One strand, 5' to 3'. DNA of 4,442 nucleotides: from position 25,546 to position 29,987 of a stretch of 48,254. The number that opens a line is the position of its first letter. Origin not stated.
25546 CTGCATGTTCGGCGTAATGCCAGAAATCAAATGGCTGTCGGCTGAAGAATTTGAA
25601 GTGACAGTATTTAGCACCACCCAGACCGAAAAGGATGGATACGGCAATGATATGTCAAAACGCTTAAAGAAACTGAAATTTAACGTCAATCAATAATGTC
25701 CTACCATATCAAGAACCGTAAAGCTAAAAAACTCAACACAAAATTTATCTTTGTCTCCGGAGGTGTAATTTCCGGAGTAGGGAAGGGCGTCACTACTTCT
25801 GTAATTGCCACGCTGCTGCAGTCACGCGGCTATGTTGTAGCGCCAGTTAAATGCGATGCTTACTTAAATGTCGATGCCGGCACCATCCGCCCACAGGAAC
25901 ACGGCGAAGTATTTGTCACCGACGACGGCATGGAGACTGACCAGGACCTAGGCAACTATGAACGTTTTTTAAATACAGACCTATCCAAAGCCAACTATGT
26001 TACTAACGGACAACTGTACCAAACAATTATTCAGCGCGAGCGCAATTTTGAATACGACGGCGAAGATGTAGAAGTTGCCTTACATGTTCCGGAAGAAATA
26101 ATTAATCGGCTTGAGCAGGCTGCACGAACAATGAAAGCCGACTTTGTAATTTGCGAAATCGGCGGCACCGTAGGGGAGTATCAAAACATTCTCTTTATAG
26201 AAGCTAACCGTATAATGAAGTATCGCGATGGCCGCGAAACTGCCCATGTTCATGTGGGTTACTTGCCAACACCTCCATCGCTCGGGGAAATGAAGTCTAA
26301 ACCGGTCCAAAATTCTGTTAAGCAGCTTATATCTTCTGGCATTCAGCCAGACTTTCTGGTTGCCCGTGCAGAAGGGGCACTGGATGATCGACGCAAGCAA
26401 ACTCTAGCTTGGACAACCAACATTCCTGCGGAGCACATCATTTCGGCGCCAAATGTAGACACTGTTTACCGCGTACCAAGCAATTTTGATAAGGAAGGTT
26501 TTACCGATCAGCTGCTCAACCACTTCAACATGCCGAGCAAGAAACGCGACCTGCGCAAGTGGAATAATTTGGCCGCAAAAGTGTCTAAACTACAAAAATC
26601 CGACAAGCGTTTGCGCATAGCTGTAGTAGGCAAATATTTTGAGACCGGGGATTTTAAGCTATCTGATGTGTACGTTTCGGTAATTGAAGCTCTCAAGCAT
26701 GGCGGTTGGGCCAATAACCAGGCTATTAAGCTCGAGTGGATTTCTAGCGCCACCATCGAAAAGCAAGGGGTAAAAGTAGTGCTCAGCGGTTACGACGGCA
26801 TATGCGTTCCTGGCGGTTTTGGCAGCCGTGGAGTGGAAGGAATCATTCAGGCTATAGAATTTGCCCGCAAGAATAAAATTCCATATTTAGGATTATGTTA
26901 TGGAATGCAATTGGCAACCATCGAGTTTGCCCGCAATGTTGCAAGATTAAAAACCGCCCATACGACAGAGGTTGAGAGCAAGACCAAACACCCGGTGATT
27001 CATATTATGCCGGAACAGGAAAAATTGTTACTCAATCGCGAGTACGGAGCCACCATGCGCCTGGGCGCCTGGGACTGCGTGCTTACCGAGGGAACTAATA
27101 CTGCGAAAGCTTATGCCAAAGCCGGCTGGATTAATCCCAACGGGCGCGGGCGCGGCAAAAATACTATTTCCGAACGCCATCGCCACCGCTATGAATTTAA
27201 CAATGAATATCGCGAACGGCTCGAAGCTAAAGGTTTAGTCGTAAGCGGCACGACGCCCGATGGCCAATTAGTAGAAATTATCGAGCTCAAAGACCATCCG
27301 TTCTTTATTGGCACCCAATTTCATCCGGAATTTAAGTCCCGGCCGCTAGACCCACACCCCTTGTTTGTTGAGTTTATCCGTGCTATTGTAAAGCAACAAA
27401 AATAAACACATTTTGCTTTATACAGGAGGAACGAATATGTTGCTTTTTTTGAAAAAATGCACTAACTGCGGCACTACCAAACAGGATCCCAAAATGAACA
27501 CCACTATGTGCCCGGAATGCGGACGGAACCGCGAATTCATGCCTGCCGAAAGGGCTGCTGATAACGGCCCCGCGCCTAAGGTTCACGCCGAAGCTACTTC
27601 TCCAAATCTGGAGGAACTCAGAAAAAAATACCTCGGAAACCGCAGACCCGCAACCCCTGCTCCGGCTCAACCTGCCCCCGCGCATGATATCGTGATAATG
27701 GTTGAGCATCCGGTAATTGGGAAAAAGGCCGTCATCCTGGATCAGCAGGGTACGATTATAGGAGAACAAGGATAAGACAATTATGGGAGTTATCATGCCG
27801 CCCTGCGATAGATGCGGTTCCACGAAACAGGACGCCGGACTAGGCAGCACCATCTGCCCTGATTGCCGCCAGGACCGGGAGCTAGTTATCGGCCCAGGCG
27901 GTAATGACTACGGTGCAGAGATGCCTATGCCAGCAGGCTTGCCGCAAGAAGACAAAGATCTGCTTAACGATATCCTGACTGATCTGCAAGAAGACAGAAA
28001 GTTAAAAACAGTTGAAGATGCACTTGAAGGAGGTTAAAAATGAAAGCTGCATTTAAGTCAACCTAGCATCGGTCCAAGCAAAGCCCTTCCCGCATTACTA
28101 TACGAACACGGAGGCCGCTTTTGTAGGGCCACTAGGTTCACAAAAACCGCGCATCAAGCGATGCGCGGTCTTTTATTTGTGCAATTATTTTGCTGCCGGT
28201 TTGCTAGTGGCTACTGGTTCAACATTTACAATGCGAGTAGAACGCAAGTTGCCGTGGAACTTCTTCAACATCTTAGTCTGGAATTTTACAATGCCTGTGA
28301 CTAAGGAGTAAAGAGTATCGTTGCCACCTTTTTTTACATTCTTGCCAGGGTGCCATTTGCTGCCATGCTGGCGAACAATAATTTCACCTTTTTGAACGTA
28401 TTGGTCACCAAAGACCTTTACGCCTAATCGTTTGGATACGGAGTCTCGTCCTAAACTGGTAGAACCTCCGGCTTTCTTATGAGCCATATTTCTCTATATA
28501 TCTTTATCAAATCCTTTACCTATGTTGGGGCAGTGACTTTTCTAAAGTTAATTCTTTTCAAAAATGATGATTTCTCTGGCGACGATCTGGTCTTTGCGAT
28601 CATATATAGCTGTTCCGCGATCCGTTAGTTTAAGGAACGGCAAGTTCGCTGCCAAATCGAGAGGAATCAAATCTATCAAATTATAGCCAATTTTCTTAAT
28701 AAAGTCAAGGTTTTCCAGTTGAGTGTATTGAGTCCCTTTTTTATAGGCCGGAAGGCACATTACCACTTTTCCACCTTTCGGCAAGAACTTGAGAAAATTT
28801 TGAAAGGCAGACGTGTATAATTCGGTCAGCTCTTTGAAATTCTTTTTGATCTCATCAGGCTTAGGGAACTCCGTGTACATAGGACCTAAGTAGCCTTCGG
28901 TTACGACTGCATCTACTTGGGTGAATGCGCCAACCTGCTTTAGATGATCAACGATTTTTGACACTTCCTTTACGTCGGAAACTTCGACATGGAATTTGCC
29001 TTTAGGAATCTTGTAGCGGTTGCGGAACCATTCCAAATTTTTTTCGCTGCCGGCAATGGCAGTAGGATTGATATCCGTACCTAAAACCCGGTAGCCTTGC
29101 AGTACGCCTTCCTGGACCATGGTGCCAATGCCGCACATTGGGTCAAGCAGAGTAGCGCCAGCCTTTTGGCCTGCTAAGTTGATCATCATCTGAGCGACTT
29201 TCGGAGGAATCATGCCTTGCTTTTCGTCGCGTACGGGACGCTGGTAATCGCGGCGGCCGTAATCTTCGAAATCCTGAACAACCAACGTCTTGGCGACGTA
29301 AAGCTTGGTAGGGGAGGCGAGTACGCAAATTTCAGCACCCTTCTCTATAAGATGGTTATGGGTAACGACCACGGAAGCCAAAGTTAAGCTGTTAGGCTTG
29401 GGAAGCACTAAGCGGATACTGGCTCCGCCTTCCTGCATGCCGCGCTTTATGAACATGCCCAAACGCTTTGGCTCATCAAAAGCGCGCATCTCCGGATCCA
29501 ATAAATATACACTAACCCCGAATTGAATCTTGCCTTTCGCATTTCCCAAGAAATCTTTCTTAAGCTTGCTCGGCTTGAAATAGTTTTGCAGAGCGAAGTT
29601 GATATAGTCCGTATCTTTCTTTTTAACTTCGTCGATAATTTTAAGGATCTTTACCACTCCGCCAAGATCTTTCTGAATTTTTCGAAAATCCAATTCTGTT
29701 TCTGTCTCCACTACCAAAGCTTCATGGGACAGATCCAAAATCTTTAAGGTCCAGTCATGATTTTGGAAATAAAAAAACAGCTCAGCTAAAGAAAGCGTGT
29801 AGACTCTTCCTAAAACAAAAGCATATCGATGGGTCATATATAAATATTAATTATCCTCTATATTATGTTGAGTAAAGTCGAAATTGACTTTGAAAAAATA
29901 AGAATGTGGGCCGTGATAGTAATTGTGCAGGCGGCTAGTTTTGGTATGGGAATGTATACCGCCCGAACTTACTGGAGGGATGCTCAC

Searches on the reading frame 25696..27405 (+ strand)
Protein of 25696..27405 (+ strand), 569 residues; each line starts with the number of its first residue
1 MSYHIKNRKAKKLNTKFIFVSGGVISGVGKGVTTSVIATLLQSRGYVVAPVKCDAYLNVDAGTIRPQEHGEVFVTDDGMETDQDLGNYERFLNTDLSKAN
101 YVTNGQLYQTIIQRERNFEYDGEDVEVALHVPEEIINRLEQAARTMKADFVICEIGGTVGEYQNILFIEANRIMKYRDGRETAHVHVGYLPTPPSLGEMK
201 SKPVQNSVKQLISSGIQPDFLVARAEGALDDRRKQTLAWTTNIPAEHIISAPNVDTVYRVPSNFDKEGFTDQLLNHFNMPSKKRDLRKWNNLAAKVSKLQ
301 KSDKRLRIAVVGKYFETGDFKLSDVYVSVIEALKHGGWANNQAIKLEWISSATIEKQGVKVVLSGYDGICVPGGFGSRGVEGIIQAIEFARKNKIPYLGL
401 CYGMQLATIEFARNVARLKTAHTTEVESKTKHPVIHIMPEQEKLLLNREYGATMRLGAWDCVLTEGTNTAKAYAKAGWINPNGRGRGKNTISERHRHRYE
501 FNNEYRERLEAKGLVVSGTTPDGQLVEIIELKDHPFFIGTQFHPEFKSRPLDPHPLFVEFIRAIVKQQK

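Call 8: search_protein_families(library=pfam, proteins=[window:25696-27405:+], max_evalue=0.001)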
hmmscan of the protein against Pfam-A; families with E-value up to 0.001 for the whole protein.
window:25696-27405:+ (569 aa): 4 families
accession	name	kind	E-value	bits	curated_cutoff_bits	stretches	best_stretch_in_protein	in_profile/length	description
PF06418.20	CTP_synth_N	-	4.1e-93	312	26.1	1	16-279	1-265/265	CTP synthase N-terminus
PF00117.34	GATase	-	3.9e-37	128.2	22.8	1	322-562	2-189/190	Glutamine amidotransferase class-I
PF07722.19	Peptidase_C26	-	8.3e-07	29.4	20.5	1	511-545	185-219/219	Peptidase C26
PF01656.29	CbiA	-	8e-06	26.3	25.4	1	26-285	8-54/125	CobQ/CobB/MinD/ParA nucleotide binding domain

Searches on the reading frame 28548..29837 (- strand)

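Call 8: search_protein_families(library=pfam, proteins=[window:28548-29837:-], max_evalue=0.001)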
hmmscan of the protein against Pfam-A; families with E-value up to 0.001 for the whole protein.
window:28548-29837:- (429 aa): 1 family
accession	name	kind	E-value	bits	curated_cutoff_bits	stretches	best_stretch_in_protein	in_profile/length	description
PF01170.24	UPF0020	-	4.3e-10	40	22.3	1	204-261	6-63/197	RMKL-like, methyltransferase domain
